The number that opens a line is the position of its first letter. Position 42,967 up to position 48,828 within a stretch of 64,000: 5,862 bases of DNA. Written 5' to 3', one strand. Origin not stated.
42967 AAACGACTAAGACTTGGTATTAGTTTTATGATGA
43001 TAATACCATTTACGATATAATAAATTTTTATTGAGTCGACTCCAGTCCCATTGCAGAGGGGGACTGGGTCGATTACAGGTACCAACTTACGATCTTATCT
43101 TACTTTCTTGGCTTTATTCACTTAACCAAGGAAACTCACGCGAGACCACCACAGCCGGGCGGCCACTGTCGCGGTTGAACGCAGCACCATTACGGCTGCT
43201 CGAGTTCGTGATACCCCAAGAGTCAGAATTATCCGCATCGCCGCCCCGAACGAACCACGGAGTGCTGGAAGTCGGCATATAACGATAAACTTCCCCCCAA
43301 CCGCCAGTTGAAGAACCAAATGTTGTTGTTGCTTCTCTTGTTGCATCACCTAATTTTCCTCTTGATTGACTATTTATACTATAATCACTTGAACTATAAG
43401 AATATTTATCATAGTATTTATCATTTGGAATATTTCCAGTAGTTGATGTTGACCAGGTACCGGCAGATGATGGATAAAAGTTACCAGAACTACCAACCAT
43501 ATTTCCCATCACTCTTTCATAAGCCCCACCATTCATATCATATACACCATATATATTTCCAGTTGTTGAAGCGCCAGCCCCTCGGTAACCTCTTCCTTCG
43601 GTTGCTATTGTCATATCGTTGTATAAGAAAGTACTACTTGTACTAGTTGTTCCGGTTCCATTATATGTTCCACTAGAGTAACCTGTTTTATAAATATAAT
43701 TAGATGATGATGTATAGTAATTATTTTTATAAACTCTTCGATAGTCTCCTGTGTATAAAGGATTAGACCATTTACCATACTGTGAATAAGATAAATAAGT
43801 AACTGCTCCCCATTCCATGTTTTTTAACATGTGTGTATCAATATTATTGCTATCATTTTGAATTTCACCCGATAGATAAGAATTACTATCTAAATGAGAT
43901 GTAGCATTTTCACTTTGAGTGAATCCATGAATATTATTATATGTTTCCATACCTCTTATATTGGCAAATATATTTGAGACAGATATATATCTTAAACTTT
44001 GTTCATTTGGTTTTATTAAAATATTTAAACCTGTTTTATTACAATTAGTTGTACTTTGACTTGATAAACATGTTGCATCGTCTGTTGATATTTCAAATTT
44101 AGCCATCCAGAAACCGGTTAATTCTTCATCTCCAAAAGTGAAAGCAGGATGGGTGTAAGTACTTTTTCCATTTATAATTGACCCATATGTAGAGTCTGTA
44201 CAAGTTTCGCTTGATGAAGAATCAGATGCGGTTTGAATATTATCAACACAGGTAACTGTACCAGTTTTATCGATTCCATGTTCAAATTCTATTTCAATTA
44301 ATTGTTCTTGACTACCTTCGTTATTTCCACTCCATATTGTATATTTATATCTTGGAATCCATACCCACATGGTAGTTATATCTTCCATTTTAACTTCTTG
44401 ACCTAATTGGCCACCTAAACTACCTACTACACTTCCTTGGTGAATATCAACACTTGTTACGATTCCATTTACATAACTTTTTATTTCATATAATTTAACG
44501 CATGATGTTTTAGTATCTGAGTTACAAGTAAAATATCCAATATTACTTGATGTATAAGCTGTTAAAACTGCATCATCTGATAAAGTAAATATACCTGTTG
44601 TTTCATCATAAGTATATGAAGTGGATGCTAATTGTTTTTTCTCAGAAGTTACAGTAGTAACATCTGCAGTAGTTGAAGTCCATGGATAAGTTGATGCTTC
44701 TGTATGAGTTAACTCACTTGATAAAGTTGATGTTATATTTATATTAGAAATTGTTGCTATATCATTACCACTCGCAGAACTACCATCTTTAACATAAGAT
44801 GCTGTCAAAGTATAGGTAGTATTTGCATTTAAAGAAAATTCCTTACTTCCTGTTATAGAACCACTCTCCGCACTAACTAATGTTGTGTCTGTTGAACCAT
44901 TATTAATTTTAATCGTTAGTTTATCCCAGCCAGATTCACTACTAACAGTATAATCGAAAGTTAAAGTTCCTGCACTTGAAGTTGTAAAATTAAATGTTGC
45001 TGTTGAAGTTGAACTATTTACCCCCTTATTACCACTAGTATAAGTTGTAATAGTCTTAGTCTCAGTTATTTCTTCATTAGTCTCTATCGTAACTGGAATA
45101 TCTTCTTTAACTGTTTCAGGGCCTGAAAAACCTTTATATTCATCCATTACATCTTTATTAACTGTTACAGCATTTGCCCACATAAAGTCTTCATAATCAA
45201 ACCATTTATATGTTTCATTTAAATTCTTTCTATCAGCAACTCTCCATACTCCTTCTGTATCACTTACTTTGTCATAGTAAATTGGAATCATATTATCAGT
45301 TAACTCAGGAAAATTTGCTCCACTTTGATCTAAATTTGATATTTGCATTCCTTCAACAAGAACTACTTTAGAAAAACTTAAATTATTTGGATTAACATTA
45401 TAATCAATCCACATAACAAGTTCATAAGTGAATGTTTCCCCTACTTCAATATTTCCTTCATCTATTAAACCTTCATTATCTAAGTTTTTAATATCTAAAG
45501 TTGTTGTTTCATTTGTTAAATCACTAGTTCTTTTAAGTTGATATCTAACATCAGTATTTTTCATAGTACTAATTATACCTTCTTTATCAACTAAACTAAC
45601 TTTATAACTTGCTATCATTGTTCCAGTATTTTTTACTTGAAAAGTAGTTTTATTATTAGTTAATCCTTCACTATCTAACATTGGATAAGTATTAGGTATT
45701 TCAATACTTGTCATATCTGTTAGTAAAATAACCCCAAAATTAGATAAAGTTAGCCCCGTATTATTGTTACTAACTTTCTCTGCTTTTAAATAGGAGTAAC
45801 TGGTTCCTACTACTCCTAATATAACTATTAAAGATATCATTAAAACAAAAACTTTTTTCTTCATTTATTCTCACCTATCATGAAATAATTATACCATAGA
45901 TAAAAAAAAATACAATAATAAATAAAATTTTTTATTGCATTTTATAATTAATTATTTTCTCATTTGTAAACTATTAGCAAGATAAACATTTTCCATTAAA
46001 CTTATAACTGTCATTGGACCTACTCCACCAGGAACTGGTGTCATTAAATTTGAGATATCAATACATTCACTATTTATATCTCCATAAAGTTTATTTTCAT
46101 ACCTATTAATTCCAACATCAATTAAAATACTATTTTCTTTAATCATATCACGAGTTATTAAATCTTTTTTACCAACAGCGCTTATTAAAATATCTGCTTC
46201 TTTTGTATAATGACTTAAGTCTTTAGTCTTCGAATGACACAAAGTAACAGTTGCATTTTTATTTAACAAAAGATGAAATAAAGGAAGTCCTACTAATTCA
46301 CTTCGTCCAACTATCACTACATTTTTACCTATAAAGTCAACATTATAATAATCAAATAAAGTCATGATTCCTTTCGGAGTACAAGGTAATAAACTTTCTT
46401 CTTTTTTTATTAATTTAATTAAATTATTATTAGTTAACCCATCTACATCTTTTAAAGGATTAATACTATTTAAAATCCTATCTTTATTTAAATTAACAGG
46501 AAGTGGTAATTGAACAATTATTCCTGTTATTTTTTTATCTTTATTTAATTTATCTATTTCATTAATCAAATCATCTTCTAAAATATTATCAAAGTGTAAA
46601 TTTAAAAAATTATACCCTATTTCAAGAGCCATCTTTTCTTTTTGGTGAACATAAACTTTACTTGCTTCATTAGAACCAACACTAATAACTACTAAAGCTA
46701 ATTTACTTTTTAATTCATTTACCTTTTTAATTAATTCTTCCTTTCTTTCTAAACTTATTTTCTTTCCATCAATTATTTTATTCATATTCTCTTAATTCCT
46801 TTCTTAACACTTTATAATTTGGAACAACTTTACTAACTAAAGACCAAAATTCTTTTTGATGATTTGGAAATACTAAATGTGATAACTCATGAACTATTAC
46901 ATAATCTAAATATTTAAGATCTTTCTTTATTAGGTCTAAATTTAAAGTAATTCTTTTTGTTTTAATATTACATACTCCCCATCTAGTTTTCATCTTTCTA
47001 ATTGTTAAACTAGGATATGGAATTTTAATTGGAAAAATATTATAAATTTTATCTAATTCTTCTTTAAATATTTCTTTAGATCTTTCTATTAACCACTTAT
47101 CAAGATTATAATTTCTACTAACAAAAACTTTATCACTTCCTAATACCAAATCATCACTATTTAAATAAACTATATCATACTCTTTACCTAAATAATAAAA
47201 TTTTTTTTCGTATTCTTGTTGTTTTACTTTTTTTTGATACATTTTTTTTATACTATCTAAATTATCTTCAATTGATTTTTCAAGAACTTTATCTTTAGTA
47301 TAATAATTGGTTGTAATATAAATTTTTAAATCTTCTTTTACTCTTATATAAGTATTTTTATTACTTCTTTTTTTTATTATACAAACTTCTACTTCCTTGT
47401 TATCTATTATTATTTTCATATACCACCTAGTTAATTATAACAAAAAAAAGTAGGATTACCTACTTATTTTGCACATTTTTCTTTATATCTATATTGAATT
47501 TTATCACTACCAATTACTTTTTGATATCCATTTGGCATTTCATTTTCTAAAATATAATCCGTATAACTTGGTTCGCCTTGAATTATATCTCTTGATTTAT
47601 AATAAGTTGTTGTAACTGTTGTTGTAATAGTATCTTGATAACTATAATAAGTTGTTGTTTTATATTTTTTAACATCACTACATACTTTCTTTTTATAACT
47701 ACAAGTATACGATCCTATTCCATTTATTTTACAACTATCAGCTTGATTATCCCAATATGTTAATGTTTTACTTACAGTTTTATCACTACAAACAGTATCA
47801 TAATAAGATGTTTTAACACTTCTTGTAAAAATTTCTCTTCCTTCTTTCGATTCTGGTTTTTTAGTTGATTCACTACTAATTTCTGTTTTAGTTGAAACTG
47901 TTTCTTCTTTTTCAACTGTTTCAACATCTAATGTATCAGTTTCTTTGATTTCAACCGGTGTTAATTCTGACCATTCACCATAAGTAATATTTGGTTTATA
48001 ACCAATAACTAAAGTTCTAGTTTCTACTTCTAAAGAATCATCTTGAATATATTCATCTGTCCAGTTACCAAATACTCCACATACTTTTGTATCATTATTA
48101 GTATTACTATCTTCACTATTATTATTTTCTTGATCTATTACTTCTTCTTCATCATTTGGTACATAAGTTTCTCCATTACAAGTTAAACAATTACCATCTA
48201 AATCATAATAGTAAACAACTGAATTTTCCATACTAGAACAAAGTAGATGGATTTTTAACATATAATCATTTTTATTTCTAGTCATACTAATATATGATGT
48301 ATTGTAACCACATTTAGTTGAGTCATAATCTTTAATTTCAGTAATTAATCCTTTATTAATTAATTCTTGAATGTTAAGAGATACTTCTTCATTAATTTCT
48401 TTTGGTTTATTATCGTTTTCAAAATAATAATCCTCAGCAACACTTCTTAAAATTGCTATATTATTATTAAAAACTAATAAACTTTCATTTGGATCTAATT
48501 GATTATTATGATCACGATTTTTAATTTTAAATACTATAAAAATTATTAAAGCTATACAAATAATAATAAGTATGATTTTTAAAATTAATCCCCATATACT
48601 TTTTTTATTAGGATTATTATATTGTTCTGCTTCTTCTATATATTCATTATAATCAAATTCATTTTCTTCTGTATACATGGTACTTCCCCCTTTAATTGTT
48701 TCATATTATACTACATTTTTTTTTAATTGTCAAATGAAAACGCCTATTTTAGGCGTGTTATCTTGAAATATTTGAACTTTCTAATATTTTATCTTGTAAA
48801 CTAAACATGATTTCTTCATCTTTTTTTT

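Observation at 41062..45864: Complete chromosomal diversity-generating retroelement (RT + Avd + 144-bp TR/VR) acting on a 916-aa secreted protein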

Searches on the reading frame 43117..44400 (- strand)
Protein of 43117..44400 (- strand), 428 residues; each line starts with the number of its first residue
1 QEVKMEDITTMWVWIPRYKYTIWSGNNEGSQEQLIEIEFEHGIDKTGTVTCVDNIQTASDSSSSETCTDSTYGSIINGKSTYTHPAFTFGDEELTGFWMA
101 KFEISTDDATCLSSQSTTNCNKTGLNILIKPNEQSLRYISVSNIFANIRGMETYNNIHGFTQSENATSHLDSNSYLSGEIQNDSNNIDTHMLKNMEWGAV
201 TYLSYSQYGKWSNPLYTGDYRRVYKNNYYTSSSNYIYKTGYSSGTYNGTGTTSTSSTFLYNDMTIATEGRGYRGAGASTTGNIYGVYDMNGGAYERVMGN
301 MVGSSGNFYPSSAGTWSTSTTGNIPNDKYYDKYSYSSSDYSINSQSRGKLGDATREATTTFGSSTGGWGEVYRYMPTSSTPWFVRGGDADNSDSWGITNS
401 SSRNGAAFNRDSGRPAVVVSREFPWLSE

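Call 44: predict_structure(alignment_id=A2)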
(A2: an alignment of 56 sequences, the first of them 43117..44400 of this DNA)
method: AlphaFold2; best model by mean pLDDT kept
length: 428 residues; sequences in the alignment: 56
mean_pLDDT: 88.9   pTM: 0.92
mean pLDDT of the five models: 88.9, 87.7, 86.8, 85.5, 83.0
residues with pLDDT >= 90: 274; 70-90: 114; 50-70: 35; < 50: 5
segments of 3 or more residues with pLDDT < 50: none
pLDDT, mean of each block of 10 residues (from residue 1): 90 97 94 96 93 93 96 97 96 94 97 94 96 95 96 90 84 87 89 98 94 81 87 78 76 64 57 74 89 94 86 80 84 95 96 96 95 95 92 91 95 92 51
secondary structure, 60 per line:
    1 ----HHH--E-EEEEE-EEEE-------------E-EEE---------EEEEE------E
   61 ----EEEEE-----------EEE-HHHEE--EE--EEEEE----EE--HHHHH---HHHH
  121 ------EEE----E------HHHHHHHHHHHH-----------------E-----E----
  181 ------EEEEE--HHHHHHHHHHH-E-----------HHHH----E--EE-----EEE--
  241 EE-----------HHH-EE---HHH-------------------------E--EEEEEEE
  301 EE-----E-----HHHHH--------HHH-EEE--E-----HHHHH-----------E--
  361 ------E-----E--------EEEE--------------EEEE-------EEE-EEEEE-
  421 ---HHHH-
elements in order: E12-16 E18-21 E37-39 E49-53 E65-69 E81-83 E96-100 H109-113 H117-120 E127-129 H141-152 E187-191 H194-204 H218-221 E236-238 E294-302 H314-318 E331-333 H342-346 E382-385 E400-403 E411-413 E415-419 H424-427

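Call 48: fold_search(model_id=the predicted structure, library=pdb)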
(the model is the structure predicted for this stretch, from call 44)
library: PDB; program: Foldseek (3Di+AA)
matches with E <= 10: 57; with E <= 0.001: 3
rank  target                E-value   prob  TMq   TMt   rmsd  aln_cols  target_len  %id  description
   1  5vf4_C                4.9e-08  1.00  0.38  0.42  11.3       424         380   13  Thermus aquaticus variable protein (TaqVP) from diversity-generating retroelements (DGR) (released 2017-05-24)
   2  5vf4_D                1.2e-06  1.00  0.38  0.42  10.6       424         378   13  Thermus aquaticus variable protein (TaqVP) from diversity-generating retroelements (DGR) (released 2017-05-24)
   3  5vf4_A                1.5e-06  1.00  0.38  0.42  10.5       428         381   14  Thermus aquaticus variable protein (TaqVP) from diversity-generating retroelements (DGR) (released 2017-05-24)
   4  2y3c                  5.7e-03  0.82  0.29  0.41  12.0       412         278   11  Treponema denticola variable protein 1 (released 2011-08-31)
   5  6muj_A                3.7e-02  0.60  0.32  0.44   9.9       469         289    8  Formylglycine generating enzyme bound to copper (released 2019-02-27)
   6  9mzu_A                4.2e-02  0.51  0.23  0.22  10.7       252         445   15  Structure of PorKN from Porphyromonas gingivalis (released 2025-04-16)
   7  6muj_B                5.4e-02  0.54  0.32  0.43  10.4       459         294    8  Formylglycine generating enzyme bound to copper (released 2019-02-27)
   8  6muj_E                6.5e-02  0.47  0.31  0.43  10.2       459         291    8  Formylglycine generating enzyme bound to copper (released 2019-02-27)
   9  9myj_B                9.5e-02  0.33  0.21  0.21  11.5       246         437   13  Structure of P. gingivalis PorK and PorN complexes from cryo electron microscopy (released 2025-07-16)
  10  1y1h_X                1.1e-01  0.41  0.30  0.45  11.8       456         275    9  human formylglycine generating enzyme, oxidised Cys refined as hydroperoxide (released 2005-05-31)
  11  8aru_A                1.7e-01  0.33  0.31  0.44  11.3       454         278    9  Crystal Structure of human formylglycine generating enzyme (released 2023-08-23)
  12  6muj_D                1.9e-01  0.25  0.30  0.42  10.5       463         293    8  Formylglycine generating enzyme bound to copper (released 2019-02-27)
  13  5aoh_B                3.7e-01  0.38  0.32  0.49   7.5       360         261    9  Crystal Structure of CarF (released 2017-01-25)
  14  1yu1                  5.1e-01  0.15  0.24  0.27  11.5       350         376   11  Major Tropism Determinant P3c Variant (released 2005-09-20)
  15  1yu3                  8.4e-01  0.14  0.25  0.28  10.9       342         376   10  Major Tropism Determinant I1 Variant (released 2005-09-20)
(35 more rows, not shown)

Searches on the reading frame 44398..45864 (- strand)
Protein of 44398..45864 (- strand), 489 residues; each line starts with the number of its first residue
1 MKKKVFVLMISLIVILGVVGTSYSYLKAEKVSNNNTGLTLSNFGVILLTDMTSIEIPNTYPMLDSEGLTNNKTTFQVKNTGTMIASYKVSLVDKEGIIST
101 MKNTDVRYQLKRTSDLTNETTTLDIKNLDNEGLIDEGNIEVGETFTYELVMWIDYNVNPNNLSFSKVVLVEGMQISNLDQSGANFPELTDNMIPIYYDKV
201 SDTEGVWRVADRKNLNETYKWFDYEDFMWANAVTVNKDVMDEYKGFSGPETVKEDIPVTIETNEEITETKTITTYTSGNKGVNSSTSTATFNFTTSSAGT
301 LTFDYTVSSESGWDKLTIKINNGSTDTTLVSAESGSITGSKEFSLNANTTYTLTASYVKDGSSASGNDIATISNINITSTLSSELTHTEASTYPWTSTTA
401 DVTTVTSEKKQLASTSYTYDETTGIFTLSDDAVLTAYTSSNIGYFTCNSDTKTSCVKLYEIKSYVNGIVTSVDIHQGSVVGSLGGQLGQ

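Call 57: predict_structure(alignment_id=A3)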
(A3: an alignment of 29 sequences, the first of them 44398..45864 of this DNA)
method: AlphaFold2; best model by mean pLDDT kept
length: 489 residues; sequences in the alignment: 29
mean_pLDDT: 70.0   pTM: 0.34
mean pLDDT of the five models: 70.0, 69.1, 66.1, 65.8, 65.3
residues with pLDDT >= 90: 79; 70-90: 199; 50-70: 118; < 50: 93
segments of 3 or more residues with pLDDT < 50: 19-41, 175-190, 201-204, 215-222, 224-228, 237-249, 262-268, 404-407, 479-489
pLDDT, mean of each block of 10 residues (from residue 1): 68 56 27 35 70 70 88 90 81 81 91 94 92 89 92 84 83 46 39 58 54 49 47 53 47 56 45 57 73 85 86 86 91 89 91 86 66 81 74 57 51 82 75 74 81 76 79 64 35
secondary structure, 60 per line:
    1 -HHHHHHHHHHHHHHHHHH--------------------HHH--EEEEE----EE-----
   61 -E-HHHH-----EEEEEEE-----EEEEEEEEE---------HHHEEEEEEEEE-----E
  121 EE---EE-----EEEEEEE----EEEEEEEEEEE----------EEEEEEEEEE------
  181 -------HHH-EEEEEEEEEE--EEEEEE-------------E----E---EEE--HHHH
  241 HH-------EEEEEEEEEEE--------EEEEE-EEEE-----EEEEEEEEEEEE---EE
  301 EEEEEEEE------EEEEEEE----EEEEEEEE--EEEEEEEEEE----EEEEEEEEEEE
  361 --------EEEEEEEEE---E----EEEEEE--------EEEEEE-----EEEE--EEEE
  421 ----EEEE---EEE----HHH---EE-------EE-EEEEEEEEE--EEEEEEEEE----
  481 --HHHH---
elements in order: H2-19 E45-49 H64-67 E73-79 E85-93 E106-114 E120-122 E133-139 E144-154 E165-174 E192-201 E204-209 E232-234 H237-242 E250-260 E269-273 E275-278 E284-295 E299-308 E315-321 E326-333 E336-345 E350-360 E369-377 E386-391 E400-405 E411-414 E417-420 E425-428 E432-434 E457-465 E468-476 H483-486

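Call 61: fold_search(model_id=the predicted structure, library=pdb)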
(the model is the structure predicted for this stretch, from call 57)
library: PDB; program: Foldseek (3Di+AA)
matches with E <= 10: 1691; with E <= 0.001: 26
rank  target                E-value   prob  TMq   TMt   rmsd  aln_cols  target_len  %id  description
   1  9vqm_A                2.9e-05  0.98  0.15  0.10  34.1       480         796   10  Cryo-EM structure of Elapor1WT in tetrameric form (released 2025-07-23)
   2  9vql_A                5.5e-05  0.99  0.16  0.10  30.8       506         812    8  Cryo-EM structure of the dimeric Elapor1 mutant (released 2025-07-23)
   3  6nps_A                9.7e-05  0.94  0.12  0.07  31.2       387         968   10  Crystal structure of GH115 enzyme AxyAgu115A from Amphibacillus xylanus (released 2020-07-15)
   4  9vql_B                1.3e-04  0.99  0.17  0.11  32.6       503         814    9  Cryo-EM structure of the dimeric Elapor1 mutant (released 2025-07-23)
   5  7u1h_B                1.4e-04  0.69  0.10  0.13  32.2       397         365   10  Crystal structure of Lens culinaris vicilin (released 2022-03-09)
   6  9vqm_D                1.6e-04  0.99  0.16  0.10  32.3       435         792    9  Cryo-EM structure of Elapor1WT in tetrameric form (released 2025-07-23)
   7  4w8j                  2.2e-04  0.95  0.15  0.08  24.9       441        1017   10  Structure of the full-length insecticidal protein Cry1Ac reveals intriguing details of toxin packaging into in vivo form (released 2014-09-17)
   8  9fmt_B                2.3e-04  0.80  0.12  0.09  28.1       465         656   12  Cryo-EM structure of the BcsB hexameric crown from the E. coli cellulose secretion macrocomplex (released 2024-10-16)
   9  6l4c_B                2.7e-04  0.57  0.10  0.12  31.7       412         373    6  Crystal structure of vicilin from Corylus avellana (Hazelnut) (released 2019-12-04)
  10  1ipk_A                2.7e-04  0.51  0.10  0.13  31.3       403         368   12  CRYSTAL STRUCTURES OF RECOMBINANT AND NATIVE SOYBEAN BETA-CONGLYCININ BETA HOMOTRIMERS (released 2002-05-16)
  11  9jsf                  3.1e-04  0.57  0.11  0.10  28.4       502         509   10  Clostridium perfringens iota toxin pore Ib in prepore I state (released 2025-05-14)
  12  9mdi_A                3.5e-04  0.84  0.14  0.13  25.5       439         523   12  Clostridioides difficile Transferase B Component Dimer (released 2025-07-16)
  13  5cyl_C                4.1e-04  0.51  0.11  0.14  23.2       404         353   10  Crystal structure of the CupB6 tip adhesin from Pseudomonas aeruginosa (released 2016-10-05)
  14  4qaw_C                5.5e-04  0.97  0.12  0.11  30.4       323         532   14  Structure of modular Xyn30D from Paenibacillus barcinonensis (released 2014-10-08)
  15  8w7n                  5.5e-04  0.89  0.14  0.08  24.5       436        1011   10  Crystal structure of the in-cell Cry1Aa purified from Bacillus thuringiensis (released 2024-03-06)
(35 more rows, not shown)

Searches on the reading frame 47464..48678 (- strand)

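Call 86: search_protein_families(library=pfam, proteins=[window:47464-48678:-], max_evalue=0.001)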
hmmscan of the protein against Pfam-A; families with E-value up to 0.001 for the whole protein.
window:47464-48678:- (404 aa): 1 family
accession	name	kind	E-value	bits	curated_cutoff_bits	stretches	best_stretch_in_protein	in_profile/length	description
PF05961.16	Chordopox_A13L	-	0.00022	21.9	24.1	1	32-66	2-36/69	Chordopoxvirus A13L protein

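Call 87: search_protein_families(library=phrogs, proteins=[window:47464-48678:-], max_evalue=0.001)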
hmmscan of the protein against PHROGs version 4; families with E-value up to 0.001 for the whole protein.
window:47464-48678:- (404 aa): 0 families
